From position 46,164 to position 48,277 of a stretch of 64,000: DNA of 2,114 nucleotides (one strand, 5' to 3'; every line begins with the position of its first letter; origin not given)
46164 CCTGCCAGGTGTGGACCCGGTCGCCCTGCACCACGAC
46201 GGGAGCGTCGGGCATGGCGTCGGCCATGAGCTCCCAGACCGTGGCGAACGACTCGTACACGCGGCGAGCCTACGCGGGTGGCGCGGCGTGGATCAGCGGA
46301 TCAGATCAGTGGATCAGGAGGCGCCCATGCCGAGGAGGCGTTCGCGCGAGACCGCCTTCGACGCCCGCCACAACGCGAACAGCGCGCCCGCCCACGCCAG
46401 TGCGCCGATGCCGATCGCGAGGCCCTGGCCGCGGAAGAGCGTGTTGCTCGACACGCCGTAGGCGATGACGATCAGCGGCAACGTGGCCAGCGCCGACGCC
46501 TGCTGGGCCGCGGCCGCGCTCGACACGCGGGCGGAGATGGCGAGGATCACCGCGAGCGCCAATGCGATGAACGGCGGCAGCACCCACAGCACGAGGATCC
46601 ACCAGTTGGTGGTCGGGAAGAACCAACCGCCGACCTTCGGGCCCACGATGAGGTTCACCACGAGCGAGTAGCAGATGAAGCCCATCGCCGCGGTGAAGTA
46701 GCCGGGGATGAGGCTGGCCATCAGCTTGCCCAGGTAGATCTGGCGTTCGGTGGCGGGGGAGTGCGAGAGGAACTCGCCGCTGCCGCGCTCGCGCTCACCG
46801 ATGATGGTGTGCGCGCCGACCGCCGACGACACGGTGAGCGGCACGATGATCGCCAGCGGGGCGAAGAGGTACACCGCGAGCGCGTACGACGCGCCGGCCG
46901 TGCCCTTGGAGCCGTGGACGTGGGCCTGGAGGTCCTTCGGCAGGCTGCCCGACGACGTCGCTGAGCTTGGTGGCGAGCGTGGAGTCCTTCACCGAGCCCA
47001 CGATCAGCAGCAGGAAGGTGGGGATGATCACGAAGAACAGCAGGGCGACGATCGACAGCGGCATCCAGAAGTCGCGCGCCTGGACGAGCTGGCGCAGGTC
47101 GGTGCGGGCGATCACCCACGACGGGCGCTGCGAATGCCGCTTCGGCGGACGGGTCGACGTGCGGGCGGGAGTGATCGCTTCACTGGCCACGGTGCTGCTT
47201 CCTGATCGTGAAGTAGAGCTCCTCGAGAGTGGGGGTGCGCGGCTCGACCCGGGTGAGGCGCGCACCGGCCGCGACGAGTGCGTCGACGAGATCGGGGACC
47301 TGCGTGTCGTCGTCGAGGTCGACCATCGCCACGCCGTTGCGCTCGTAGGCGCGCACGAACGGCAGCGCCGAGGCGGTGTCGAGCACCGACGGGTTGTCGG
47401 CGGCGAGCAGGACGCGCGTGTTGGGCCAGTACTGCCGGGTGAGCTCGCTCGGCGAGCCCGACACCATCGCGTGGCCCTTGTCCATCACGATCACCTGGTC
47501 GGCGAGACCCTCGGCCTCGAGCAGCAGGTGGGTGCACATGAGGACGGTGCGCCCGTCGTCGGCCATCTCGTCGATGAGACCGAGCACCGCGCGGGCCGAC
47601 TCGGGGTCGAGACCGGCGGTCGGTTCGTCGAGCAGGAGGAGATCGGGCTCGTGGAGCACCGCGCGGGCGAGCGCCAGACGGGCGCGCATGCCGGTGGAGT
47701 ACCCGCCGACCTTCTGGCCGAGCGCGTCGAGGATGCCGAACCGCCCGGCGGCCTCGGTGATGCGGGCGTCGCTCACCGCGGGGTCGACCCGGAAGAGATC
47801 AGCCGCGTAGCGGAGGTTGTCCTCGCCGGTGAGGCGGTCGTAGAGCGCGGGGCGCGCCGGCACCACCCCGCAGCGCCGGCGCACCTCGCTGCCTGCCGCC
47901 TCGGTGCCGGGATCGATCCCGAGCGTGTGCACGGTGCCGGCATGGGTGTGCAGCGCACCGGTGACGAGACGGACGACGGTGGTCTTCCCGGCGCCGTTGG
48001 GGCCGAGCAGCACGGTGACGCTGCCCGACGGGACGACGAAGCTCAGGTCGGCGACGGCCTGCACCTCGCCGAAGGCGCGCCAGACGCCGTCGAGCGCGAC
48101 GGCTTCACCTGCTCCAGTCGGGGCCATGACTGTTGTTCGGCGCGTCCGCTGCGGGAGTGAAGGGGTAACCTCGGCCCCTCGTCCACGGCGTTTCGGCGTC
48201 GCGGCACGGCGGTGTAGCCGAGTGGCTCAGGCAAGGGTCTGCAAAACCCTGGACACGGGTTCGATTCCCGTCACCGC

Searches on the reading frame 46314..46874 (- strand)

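Call 6: search_protein_families(library=pfam, proteins=[window:46314-46874:-], max_evalue=0.01)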
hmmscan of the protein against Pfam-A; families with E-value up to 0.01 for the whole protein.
window:46314-46874:- (186 aa): 2 families
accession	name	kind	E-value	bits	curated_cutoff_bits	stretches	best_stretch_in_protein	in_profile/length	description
PF12698.13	ABC2_membrane_3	-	2.3e-09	37.3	31.6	1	2-142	162-290/347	ABC-2 family transporter protein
PF12679.13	ABC2_membrane_2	-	1e-08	35.2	27.2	1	7-148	74-205/283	ABC-2 family transporter protein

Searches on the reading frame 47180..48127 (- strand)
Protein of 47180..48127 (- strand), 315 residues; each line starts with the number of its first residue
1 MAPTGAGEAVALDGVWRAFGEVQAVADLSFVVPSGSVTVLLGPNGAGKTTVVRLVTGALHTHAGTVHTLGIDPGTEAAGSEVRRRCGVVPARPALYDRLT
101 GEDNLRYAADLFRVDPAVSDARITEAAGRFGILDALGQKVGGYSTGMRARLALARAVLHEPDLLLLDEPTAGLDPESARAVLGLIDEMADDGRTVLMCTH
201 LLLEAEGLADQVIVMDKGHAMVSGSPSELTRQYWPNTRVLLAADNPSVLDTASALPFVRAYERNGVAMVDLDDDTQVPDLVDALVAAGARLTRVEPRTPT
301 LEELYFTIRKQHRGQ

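Call 6: search_protein_families(library=pfam, proteins=[window:47180-48127:-], max_evalue=0.01)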
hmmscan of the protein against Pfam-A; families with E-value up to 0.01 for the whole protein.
window:47180-48127:- (315 aa): 10 families
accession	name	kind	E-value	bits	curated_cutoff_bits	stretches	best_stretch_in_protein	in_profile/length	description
PF00005.33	ABC_tran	-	2e-28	100.2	25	1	26-171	2-137/137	ABC transporter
PF13304.12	AAA_21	-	1.7e-12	48.5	27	1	142-202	237-300/304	AAA domain, putative AbiEii toxin, Type IV TA system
PF13732.12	DrrA1-3_C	-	7.6e-06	27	27.4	1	224-305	1-77/81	ATP-binding protein DrrA1-3-like, C-terminal domain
PF25199.1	nSTAND_NTPase5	-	4.2e-05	23.8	34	1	23-69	26-74/145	Novel STAND NTPase 5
PF13604.12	AAA_30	-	0.00011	22.5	27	1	34-87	16-67/191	AAA domain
PF13476.12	AAA_23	-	0.00039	21.5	27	1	29-60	16-44/201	AAA domain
PF13191.12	AAA_16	-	0.00063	20.7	32.6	1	31-168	18-140/167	AAA ATPase domain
PF13401.12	AAA_22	-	0.00071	20.3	27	0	36-168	6-92/130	AAA domain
PF02463.25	SMC_N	-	0.0032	17.4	40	0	34-52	23-41/220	RecF/RecN/SMC N terminal domain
PF13175.12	AAA_15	-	0.0039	17.3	32.1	0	37-53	25-41/374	AAA ATPase domain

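Call 11: find_encoding_contigs(protein=window:47180-48127:-, flank=10000, max_places=8)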
Protein window:47180-48127:- (315 aa): no gene with exactly this product is on record in the collection.

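Call 13: find_related_loci(query=window:47180-48127:-, collection=genome_contigs, flank=10000)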
Query window:47180-48127:- (315 aa) in genome_contigs; peptide patterns used: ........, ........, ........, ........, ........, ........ (x = any residue, [..] = any of these).
307 stretches matched a pattern; 16 encode a relative of the query (tblastn E <= 1e-3); 16 distinct loci.
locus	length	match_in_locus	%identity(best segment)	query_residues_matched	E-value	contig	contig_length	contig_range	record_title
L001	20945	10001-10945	86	1-315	1e-178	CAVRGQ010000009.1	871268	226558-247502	MAG: uncultured Actinomycetes bacterium isolate MFD05442.bin.2.170 genome assembly, contig: contig_6507, whole genome sh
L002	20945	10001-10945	84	1-315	1e-172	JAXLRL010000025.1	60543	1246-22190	MAG: Acidimicrobiia bacterium isolate STL-ACT8 C4.45.fa-25, whole genome shotgun sequence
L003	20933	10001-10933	78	1-312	5e-156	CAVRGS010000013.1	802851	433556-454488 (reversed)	MAG: uncultured Actinomycetes bacterium isolate MFD05442.bin.1.365 genome assembly, contig: contig_654, whole genome sho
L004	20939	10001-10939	75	1-313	3e-149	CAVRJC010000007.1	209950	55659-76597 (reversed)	MAG: uncultured Actinomycetes bacterium isolate MFD05942.bin.1.117 genome assembly, contig: contig_29803, whole genome s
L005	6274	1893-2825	75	1-311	5e-141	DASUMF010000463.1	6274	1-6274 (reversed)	MAG TPA_asm: Acidimicrobiia bacterium isolate SMAG_U1564 k141_957921, whole genome shotgun sequence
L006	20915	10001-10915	76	9-313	1e-140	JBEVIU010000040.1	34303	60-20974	MAG: Acidimicrobiia bacterium isolate T2R6UO_autometa_bin_0011 T2R6UO_autometa_bin_0011_k133_9877966, whole genome shotg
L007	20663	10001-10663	29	9-227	2e-28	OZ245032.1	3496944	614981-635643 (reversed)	MAG: Hyphomicrobiales bacterium isolate d090df07-2d85-4149-a64f-3d45e1912e2c genome assembly, chromosome: 1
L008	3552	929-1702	27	9-259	2e-25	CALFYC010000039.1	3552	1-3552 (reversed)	MAG TPA_asm: uncultured Neisseriaceae bacterium isolate SRR6231170_bin.90_CONCOCT_v1.1_MAG genome assembly, contig: ERZ6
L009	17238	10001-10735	30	14-247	3e-23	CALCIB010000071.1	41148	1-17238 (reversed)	MAG TPA_asm: uncultured Planctomycetales bacterium isolate SRR3997478_bin.0_CONCOCT_v1.1_MAG genome assembly, contig: ER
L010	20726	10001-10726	28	3-235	7e-22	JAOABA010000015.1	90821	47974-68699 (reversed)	MAG: Candidatus Kapaibacterium sp. isolate SKW166 k141_1505361, whole genome shotgun sequence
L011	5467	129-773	31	27-244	1e-19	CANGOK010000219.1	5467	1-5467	MAG: Beijerinckiaceae bacterium isolate Jr-7aug17-161 genome assembly, contig: Jr-7aug17-C27140, whole genome shotgun se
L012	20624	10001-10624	30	10-215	7e-19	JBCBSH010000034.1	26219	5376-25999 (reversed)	MAG: Pseudomonadota bacterium isolate J06638_19 NODE_34_length_26219_cov_8.767960, whole genome shotgun sequence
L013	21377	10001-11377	29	7-239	2e-14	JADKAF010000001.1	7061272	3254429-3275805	MAG: Planctomycetota bacterium isolate Lyne_18-Q3-R50-59_MAXAC.409 tig00000050-10-70511450, whole genome shotgun sequenc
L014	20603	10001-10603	32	5-200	3e-18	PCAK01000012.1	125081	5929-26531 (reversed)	MAG: Acidobacteria bacterium isolate NP133 MHASMcontig_344917, whole genome shotgun sequence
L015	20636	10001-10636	28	3-219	5e-12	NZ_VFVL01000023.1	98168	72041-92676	Mesorhizobium sp. B2-4-3 contig_23, whole genome shotgun sequence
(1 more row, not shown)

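Call 73: search_protein_families(library=pfam, proteins=[L002:9200-9787:-, L002:7176-8840:+, L002:5050-7179:+, L002:4658-5047:+, L002:3863-4684:-, L002:2790-3788:-, L002:2146-2553:-, L002:412-783:+, L003:8506-9837:+, L004:7866-9395:+], max_evalue=0.001)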
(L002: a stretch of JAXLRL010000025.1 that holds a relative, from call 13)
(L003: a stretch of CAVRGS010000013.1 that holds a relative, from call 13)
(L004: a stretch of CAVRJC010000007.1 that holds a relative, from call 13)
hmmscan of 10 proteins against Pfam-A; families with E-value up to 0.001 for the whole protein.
L002:9200-9787:- (195 aa): 0 families

L002:7176-8840:+ (554 aa): 3 families
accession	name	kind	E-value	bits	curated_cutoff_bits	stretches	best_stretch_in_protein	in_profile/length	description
PF01926.29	MMR_HSR1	-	2.7e-11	44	21.9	1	49-153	4-113/113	50S ribosome-binding GTPase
PF00350.29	Dynamin_N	-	3.2e-09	37.5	27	1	48-79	2-34/168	Dynamin family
PF18709.6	DLP_helical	-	1.5e-06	28.2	25.5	1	427-505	238-317/340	Dynamin-like helical domain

L002:5050-7179:+ (709 aa): 4 families
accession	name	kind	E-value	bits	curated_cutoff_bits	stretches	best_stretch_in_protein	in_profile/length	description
PF01926.29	MMR_HSR1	-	2.3e-12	47.5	21.9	1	94-204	1-112/113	50S ribosome-binding GTPase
PF21724.2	DUF6861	-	3.1e-07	30.5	28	1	452-561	44-149/194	Family of unknown function (DUF6861)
PF00350.29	Dynamin_N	-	1.4e-06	28.9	27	0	139-185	100-145/168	Dynamin family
PF02421.24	FeoB_N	-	1.5e-06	28.3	27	1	94-210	2-119/156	Ferrous iron transport protein B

L002:4658-5047:+ (129 aa): 1 family
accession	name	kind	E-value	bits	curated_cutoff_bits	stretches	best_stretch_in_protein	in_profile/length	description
PF12161.14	HsdM_N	-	2.7e-08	34.9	24.5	1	47-94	1-52/135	HsdM N-terminal domain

L002:3863-4684:- (273 aa): 1 family
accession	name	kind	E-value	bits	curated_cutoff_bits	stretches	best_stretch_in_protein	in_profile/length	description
PF20118.4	DUF6508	-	3.5e-10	40.3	23.6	1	39-142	16-123/129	Family of unknown function (DUF6508)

L002:2790-3788:- (332 aa): 1 family
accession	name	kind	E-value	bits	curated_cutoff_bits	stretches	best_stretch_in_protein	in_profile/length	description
PF14338.12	Mrr_N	-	1.9e-11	44.4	29.5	1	28-105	8-86/87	Mrr N-terminal domain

L002:2146-2553:- (135 aa): 1 family
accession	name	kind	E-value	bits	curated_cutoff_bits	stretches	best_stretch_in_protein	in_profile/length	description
PF07728.20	AAA_5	-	9.7e-09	35.8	22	1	10-82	66-139/139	AAA domain (dynein-related subfamily)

L002:412-783:+ (123 aa): 0 families

L003:8506-9837:+ (443 aa): 0 families

L004:7866-9395:+ (509 aa): 1 family
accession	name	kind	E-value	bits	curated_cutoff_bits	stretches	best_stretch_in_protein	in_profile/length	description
PF04909.20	Amidohydro_2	-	2.4e-30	106.8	26.4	1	234-488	55-289/289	Amidohydrolase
